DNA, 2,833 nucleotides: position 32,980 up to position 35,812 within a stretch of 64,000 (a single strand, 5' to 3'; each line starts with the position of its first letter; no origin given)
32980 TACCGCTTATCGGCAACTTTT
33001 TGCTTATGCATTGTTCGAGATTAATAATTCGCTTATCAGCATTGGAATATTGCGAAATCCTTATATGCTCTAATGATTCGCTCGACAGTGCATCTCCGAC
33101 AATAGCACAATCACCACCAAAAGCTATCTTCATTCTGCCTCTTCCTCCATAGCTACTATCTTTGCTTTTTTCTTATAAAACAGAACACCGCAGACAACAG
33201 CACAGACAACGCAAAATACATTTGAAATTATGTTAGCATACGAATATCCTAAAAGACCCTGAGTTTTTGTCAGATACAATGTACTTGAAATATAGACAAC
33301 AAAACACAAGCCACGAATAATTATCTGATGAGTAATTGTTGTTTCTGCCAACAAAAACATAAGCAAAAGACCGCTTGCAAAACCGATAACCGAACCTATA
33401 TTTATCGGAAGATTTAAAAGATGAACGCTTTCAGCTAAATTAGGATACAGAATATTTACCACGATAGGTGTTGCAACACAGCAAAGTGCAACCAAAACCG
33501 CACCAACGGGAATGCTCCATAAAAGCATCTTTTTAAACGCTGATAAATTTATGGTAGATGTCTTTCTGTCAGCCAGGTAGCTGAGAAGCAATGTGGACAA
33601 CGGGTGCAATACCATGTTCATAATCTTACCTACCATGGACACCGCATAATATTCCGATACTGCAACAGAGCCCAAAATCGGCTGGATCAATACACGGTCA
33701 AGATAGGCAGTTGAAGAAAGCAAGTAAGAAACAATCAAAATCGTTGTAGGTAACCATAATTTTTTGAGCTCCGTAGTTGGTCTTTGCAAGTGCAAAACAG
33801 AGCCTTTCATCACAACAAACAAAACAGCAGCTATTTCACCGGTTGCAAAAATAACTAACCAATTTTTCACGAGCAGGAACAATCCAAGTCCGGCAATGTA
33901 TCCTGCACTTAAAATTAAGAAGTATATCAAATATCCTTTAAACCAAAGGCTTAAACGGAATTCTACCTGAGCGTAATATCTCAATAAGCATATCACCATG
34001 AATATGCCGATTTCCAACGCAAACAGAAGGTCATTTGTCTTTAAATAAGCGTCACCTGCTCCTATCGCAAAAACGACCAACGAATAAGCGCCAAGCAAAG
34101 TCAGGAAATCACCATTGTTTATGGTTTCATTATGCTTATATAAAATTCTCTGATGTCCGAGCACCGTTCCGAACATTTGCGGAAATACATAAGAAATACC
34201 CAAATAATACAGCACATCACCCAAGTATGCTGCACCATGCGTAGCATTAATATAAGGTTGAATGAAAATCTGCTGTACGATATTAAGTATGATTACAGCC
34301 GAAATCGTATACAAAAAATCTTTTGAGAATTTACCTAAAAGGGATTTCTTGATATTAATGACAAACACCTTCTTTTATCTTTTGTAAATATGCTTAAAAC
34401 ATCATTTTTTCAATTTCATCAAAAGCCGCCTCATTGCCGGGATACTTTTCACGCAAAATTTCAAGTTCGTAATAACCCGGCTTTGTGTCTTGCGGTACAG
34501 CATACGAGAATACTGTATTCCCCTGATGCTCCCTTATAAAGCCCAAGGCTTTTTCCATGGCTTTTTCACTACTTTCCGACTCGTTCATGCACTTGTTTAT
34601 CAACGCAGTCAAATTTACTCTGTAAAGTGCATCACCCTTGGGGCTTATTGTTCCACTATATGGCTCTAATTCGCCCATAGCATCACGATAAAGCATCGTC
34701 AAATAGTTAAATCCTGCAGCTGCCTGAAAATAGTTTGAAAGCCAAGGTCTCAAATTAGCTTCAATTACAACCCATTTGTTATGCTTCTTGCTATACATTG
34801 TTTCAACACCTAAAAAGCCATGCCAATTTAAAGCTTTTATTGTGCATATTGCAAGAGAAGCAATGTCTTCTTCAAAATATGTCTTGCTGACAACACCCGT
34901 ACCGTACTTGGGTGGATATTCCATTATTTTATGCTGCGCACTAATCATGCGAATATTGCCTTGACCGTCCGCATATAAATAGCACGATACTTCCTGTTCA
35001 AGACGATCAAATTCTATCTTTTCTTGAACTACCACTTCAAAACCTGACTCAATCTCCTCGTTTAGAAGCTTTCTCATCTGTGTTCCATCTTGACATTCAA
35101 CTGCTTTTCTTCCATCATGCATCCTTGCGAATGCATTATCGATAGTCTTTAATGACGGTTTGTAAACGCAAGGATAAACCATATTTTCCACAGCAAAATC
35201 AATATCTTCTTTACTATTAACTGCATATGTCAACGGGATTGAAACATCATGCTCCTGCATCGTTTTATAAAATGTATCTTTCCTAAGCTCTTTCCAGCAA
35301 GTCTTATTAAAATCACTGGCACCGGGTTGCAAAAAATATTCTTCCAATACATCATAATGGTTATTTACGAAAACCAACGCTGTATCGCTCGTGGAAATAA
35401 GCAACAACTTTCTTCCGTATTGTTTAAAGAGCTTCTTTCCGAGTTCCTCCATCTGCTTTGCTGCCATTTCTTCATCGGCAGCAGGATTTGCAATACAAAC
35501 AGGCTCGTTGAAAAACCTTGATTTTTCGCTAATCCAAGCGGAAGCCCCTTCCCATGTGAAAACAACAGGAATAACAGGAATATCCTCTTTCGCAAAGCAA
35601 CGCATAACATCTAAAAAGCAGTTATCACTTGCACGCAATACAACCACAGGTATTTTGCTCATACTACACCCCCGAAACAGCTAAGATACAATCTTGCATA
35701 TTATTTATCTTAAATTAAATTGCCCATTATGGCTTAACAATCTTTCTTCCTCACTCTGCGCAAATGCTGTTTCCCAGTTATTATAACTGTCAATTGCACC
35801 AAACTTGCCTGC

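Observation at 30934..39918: Self-contained seven-gene operon combining a lipid-carrier GT2, an opine dehydrogenase, a B12-binding mutase-like fusion, two ATP-grasp ligases, a flippase-like protein and a CapA-like protein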

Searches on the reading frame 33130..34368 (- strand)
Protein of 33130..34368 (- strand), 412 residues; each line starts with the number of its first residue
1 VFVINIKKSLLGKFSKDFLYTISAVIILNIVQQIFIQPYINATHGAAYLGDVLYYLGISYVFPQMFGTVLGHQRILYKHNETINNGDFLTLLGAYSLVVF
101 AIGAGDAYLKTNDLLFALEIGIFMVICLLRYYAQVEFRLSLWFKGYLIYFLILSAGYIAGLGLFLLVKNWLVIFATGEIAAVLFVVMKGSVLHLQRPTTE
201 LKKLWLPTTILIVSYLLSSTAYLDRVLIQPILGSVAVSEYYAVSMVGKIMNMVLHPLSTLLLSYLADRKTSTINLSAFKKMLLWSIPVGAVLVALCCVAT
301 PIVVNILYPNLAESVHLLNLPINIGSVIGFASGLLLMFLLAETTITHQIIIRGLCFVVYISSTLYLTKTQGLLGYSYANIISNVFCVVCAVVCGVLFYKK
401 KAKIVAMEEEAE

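Call 3: search_protein_families(library=pfam, proteins=[window:33130-34368:-], max_evalue=0.01)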
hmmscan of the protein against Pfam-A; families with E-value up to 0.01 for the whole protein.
window:33130-34368:- (412 aa): 0 families

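Call 4: search_protein_families(library=ncbifam, proteins=[window:33130-34368:-], max_evalue=0.01)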
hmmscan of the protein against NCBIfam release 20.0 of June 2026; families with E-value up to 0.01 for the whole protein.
window:33130-34368:- (412 aa): 0 families

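Call 44: find_homologous_proteins(query=window:33130-34368:-)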
Query window:33130-34368:- (412 aa): 12 proteins with E <= 0.001 among 8000 candidates.
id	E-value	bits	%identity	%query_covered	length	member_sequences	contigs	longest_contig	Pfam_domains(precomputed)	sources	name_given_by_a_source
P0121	4.7e-258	874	100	100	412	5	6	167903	-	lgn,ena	-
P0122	3.8e-179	614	69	100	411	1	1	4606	-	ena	-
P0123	6.3e-179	613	71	97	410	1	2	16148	-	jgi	-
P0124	1.6e-155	536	62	97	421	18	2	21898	-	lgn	-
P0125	1.1e-150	520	59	97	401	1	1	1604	-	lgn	-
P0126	5.6e-145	502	59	96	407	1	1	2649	-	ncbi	-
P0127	5.8e-142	492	56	99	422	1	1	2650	-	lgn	-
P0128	2.8e-141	489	56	100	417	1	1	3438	-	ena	-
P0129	2.3e-134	467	55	97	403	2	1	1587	-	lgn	-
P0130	1.4e-133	464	55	94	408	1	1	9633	-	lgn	-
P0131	1.7e-53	201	35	94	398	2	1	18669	PF01943.23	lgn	-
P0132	4.0e-8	51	24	90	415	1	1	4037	-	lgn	-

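Call 45: find_encoding_contigs(protein=P0123, flank=8000, max_places=1)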
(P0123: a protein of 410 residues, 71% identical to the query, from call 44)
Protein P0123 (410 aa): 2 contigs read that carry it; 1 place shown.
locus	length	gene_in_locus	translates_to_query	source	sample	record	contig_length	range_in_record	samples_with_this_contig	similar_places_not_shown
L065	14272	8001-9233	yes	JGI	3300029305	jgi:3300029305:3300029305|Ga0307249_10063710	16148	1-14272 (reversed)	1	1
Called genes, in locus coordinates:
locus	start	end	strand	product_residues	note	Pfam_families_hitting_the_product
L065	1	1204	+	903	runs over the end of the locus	PF09586:YfhO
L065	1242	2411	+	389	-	PF01041:DegT_DnrJ_EryC1, PF00155:Aminotran_1_2, PF00266:Aminotran_5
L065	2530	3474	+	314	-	PF00535:Glycos_transf_2, PF10111:Glyco_tranf_2_2 (weak), PF13641:Glyco_tranf_2_3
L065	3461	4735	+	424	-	PF02317:Octopine_DH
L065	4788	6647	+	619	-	-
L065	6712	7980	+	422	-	-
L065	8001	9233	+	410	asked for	-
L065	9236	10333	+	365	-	PF09587:PGA_cap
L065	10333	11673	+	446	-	-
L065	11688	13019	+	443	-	PF04015:DUF362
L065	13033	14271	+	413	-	?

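Call 46: find_encoding_contigs(protein=P0124, flank=8000, max_places=1)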
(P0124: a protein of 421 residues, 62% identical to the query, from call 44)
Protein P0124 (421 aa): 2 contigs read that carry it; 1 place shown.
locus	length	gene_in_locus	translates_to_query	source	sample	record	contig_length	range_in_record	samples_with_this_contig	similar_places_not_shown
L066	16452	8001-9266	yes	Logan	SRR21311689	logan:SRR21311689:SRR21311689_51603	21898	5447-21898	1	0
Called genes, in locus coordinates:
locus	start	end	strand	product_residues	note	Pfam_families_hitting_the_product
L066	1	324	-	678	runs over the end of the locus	-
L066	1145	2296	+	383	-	PF01041:DegT_DnrJ_EryC1, PF00155:Aminotran_1_2 (weak), PF00266:Aminotran_5 (weak)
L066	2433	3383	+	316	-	PF13641:Glyco_tranf_2_3, PF00535:Glycos_transf_2, PF10111:Glyco_tranf_2_2 (weak)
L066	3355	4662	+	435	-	PF02317:Octopine_DH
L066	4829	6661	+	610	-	-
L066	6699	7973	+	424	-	-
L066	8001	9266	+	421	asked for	-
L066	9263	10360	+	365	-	PF09587:PGA_cap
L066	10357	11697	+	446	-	-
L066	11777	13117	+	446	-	PF04015:DUF362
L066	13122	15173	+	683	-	-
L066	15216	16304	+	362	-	PF14397:ATPgrasp_ST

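Call 47: find_encoding_contigs(protein=P0131, flank=8000, max_places=1)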
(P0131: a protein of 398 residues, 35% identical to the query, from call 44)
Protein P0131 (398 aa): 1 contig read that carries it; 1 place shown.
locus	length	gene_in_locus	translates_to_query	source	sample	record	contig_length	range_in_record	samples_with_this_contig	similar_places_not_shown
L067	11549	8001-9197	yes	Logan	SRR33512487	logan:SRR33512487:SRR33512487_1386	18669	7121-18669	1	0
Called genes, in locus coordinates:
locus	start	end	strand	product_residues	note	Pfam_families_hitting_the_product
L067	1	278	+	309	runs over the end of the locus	PF00535:Glycos_transf_2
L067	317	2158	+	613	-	-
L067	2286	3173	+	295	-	PF00483:NTP_transferase, PF12804:NTP_transf_3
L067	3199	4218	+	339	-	PF01073:3Beta_HSD, PF01370:Epimerase, PF02719:Polysacc_synt_2, PF04321:RmlD_sub_bind, PF07993:NAD_binding_4, PF16363:GDP_Man_Dehyd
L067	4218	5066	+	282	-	PF01073:3Beta_HSD (faint), PF01370:Epimerase, PF04321:RmlD_sub_bind, PF07993:NAD_binding_4, PF16363:GDP_Man_Dehyd, PF02719:Polysacc_synt_2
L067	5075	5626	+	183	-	PF00908:dTDP_sugar_isom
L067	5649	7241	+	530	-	PF00682:HMGL-like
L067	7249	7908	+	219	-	PF00702:Hydrolase, PF12710:HAD (weak), PF13419:HAD_2, PF13242:Hydrolase_like (weak)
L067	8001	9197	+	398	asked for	PF01943:Polysacc_synt (weak)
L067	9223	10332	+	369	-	PF04230:PS_pyruv_trans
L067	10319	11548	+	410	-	?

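Call 50: search_protein_families(library=pfam, proteins=[L066:10357-11697:+, L066:11777-13117:+, L066:13122-15173:+, L066:6699-7973:+, L065:13033-14271:+, L066:1145-2296:+], max_evalue=0.01)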
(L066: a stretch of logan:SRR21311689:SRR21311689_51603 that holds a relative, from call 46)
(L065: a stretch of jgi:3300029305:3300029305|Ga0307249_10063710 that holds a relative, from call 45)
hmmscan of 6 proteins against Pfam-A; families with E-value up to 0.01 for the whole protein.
L066:10357-11697:+ (446 aa): 0 families

L066:11777-13117:+ (446 aa): 1 family
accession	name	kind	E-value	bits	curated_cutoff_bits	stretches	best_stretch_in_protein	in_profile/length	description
PF04015.17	DUF362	-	2.3e-33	116.4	24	2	162-372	70-199/200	Domain of unknown function (DUF362)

L066:13122-15173:+ (683 aa): 0 families

L066:6699-7973:+ (424 aa): 2 families
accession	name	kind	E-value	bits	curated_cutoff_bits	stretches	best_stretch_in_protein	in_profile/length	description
PF02222.28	ATP-grasp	-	6.3e-05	23.1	27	1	135-306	3-163/179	ATP-grasp domain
PF02786.22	CPSase_L_D2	-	0.00018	21.6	19.8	1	128-305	2-179/211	Carbamoyl-phosphate synthase L chain, ATP binding domain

L065:13033-14271:+ (413 aa): 0 families

L066:1145-2296:+ (383 aa): 5 families
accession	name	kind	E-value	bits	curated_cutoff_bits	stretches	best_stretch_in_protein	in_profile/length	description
PF01041.23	DegT_DnrJ_EryC1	-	4.8e-87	292.9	19.8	1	13-370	7-359/360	DegT/DnrJ/EryC1/StrS aminotransferase family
PF00155.27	Aminotran_1_2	-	3.1e-07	30.3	19.7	1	38-154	53-187/361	Aminotransferase class I and II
PF00266.25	Aminotran_5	-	1e-05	25.1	21.5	1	50-159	65-182/371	Aminotransferase class-V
PF01053.26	Cys_Met_Meta_PP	-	0.00038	19.5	27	1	47-166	67-185/381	Cys/Met metabolism PLP-dependent enzyme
PF01212.27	Beta_elim_lyase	-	0.0012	18.7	27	0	18-154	19-170/288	Beta-eliminating lyase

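Call 89: predict_structure(alignment_id=A5)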
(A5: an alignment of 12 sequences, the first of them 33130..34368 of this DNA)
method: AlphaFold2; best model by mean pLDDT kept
length: 412 residues; sequences in the alignment: 12
mean_pLDDT: 84.8   pTM: 0.82
mean pLDDT of the five models: 84.8, 83.8, 83.3, 82.7, 82.6
residues with pLDDT >= 90: 176; 70-90: 192; 50-70: 35; < 50: 9
segments of 3 or more residues with pLDDT < 50: 1-8
pLDDT, mean of each block of 10 residues (from residue 1): 39 70 85 92 94 92 88 81 87 95 94 94 95 81 85 95 90 95 89 85 85 77 82 94 86 71 61 76 85 92 93 92 89 77 70 84 93 92 88 84 80 71
secondary structure, 60 per line:
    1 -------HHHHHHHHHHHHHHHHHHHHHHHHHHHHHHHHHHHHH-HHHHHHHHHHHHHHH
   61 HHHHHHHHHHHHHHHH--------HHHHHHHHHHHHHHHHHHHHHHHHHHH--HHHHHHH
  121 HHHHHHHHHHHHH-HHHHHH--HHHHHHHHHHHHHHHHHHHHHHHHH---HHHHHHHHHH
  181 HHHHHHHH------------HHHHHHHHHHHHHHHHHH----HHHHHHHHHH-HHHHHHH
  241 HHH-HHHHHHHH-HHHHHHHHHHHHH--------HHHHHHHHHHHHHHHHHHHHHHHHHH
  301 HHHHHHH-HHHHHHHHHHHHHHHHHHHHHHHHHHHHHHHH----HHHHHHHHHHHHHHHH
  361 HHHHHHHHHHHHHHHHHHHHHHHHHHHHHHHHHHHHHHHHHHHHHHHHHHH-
elements in order: H8-44 H46-76 H85-111 H114-133 H135-140 H143-167 H171-188 H201-218 H223-232 H234-243 H245-252 H254-266 H275-307 H309-340 H345-411

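Call 91: fold_search(model_id=the predicted structure, library=pdb)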
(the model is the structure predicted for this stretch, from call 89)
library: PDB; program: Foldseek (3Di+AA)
matches with E <= 10: 302; with E <= 0.001: 43
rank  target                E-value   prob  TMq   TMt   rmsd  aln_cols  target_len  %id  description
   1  9g9n_A                1.6e-06  1.00  0.72  0.72   4.6       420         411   13  Lipid III flippase WzxE with NB10 and NB7 nanobodies in inward-facing conformation - crystal 1 (released 2025-01-22)
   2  7wax                  2.8e-06  1.00  0.65  0.54   6.0       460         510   14  MurJ inward occluded form (released 2022-06-01)
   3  9g9p_A                4.0e-06  1.00  0.67  0.68   5.1       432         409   15  Lipid III flippase WzxE with NB10 and NB7 nanobodies in inward-facing conformation - crystal 2 (released 2025-01-22)
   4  9g95_A                4.5e-06  1.00  0.57  0.56   7.2       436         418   14  Lipid III flippase WzxE with NB10 nanobody in outward-facing conformation at 2.7552 A (released 2025-01-22)
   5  9g9m_A                5.8e-06  1.00  0.62  0.62   6.0       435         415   14  Lipid III flippase WzxE with NB10 and NB7 nanobodies in outward-facing conformation - crystal 1 (released 2025-01-22)
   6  9g9o_A                1.2e-05  1.00  0.65  0.65   5.7       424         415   16  Lipid III flippase WzxE with NB10 and NB7 nanobodies in outward-facing conformation - crystal 2 (released 2025-01-22)
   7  7waw                  2.9e-05  1.00  0.67  0.57   5.3       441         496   14  MurJ inward closed form (released 2022-06-01)
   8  6nc9                  2.9e-05  1.00  0.65  0.57   5.6       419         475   16  Lipid II flippase MurJ, outward-facing conformation (released 2019-04-17)
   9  6nc6_A                3.3e-05  1.00  0.68  0.61   4.9       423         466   16  Lipid II flippase MurJ, inward closed conformation (released 2019-04-17)
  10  3w4t                  3.3e-05  1.00  0.60  0.57   6.9       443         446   14  Crystal structure of MATE P26A mutant (released 2013-04-03)
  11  6ids                  5.1e-05  1.00  0.54  0.51   7.6       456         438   12  Crystal structure of Vibrio cholerae MATE transporter VcmN D35N mutant (released 2019-01-16)
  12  9l7l                  6.0e-05  1.00  0.59  0.54   7.4       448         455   13  Structure of the MATE family multidrug resistance transporter HvAACT1 from Hordeum vulgare in the outward-facing state (released 2025-08-06)
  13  3vvo                  6.7e-05  1.00  0.52  0.49   8.6       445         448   13  Crystal structure of MATE in the bent conformation (released 2013-04-03)
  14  6nc6_B                8.9e-05  1.00  0.68  0.62   4.7       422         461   14  Lipid II flippase MurJ, inward closed conformation (released 2019-04-17)
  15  6fv8_A                8.9e-05  1.00  0.56  0.53   7.6       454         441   14  Dimer structure of the MATE family multidrug resistance transporter Aq_128 from Aquifex aeolicus in the outward-facing (released 2019-03-20)
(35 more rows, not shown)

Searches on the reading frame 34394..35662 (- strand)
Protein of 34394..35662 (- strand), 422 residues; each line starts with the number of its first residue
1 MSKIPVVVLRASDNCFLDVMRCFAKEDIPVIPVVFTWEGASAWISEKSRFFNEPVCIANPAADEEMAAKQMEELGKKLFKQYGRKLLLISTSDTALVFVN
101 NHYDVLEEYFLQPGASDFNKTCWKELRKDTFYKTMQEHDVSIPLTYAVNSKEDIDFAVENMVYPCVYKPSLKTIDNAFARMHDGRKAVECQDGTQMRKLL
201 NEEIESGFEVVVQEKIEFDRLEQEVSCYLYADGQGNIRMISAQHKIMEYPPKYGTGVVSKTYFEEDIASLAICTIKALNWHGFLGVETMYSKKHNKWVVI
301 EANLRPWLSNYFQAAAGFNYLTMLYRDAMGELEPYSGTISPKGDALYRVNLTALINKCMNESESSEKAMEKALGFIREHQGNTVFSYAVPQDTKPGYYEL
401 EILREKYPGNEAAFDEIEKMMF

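Call 3: search_protein_families(library=pfam, proteins=[window:34394-35662:-], max_evalue=0.01)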
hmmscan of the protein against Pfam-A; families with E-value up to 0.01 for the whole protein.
window:34394-35662:- (422 aa): 1 family
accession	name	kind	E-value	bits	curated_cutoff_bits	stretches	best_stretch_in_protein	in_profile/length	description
PF02222.28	ATP-grasp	-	1.6e-05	25.1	27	1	134-306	2-163/179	ATP-grasp domain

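Call 4: search_protein_families(library=ncbifam, proteins=[window:34394-35662:-], max_evalue=0.01)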
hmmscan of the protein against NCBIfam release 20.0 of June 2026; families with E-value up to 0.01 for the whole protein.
window:34394-35662:- (422 aa): 6 families
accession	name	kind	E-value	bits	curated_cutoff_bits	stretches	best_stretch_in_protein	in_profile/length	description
NF009402.0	PRK12767.1-1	equivalog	9.1e-06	24.7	218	1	128-330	117-300/329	carbamoyl phosphate synthase-like protein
NF053643.1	Ddl_archaea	equivalog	4.9e-05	22.5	500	1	196-333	171-300/367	putative pseudomurein biosynthesis ATP-grasp protein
NF004675.0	PRK06019.1-1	equivalog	0.00054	18.8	375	1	133-313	113-281/375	5-(carboxyamino)imidazole ribonucleotide synthase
NF004679.0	PRK06019.1-5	equivalog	0.00092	18.1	326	1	133-298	105-260/376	5-(carboxyamino)imidazole ribonucleotide synthase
TIGR02144.1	LysX_arch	equivalog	0.0025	17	275.6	0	132-311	92-259/281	lysine biosynthesis protein LysX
TIGR00768.1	rimK_fam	subfamily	0.0026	17.2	143.4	0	134-310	94-259/276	RimK family alpha-L-glutamate ligase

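Call 88: search_solved_structures(query=A6, max_evalue=1)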
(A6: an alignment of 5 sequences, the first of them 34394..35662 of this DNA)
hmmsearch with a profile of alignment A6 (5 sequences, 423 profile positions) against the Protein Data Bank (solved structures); distinct sequences matched with E-value up to 1: 11.
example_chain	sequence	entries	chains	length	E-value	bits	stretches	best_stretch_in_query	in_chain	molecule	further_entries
6qpw_A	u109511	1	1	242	0.1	14.9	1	320-392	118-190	Structural maintenance of chromosomes protein,Structural maintenance of chromosomes protei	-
3orq_A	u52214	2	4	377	0.11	14.8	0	134-312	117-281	N5-Carboxyaminoimidazole ribonucleotide synthetase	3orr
6p8n_C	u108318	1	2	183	0.19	13.9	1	69-124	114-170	Env outer domain eOD-GT8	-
6qpq_A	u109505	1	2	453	0.2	13.9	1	320-392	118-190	Structural maintenance of chromosomes protein,Structural maintenance of chromosomes protei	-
5idl_A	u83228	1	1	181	0.22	13.7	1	66-124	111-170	Germline-targeting HIV-1 gp120 engineered outer domain, eOD-GT8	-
9oaq_C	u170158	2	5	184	0.23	13.7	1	66-124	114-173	Germline-targeting HIV-1 gp120 engineered outer domain eOD-GT8-mingly-N276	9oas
6d2p_C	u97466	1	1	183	0.23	13.7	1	66-124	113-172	Germline-targeting HIV-1 gp120 engineered outer domain eOD-GT8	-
9cf6_G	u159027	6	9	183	0.27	13.5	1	66-123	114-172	Germline-targeting HIV-1 gp120 engineered outer domain eODgt8 | Germline-targeting HIV-1 gp120 engineered outer domain eOD-GT8-mingly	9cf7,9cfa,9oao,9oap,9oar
5ies_C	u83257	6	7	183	0.3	13.3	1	66-122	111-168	Germline-targeting HIV-1 gp120 engineered outer domain eOD-GT8 | eOD-GT8 engineered mutant of gp120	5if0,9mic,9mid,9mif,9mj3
2d1c_A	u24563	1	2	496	0.69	12.1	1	149-215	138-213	Isocitrate dehydrogenase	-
2vpq_A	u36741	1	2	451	0.84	11.8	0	266-352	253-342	ACETYL-COA CARBOXYLASE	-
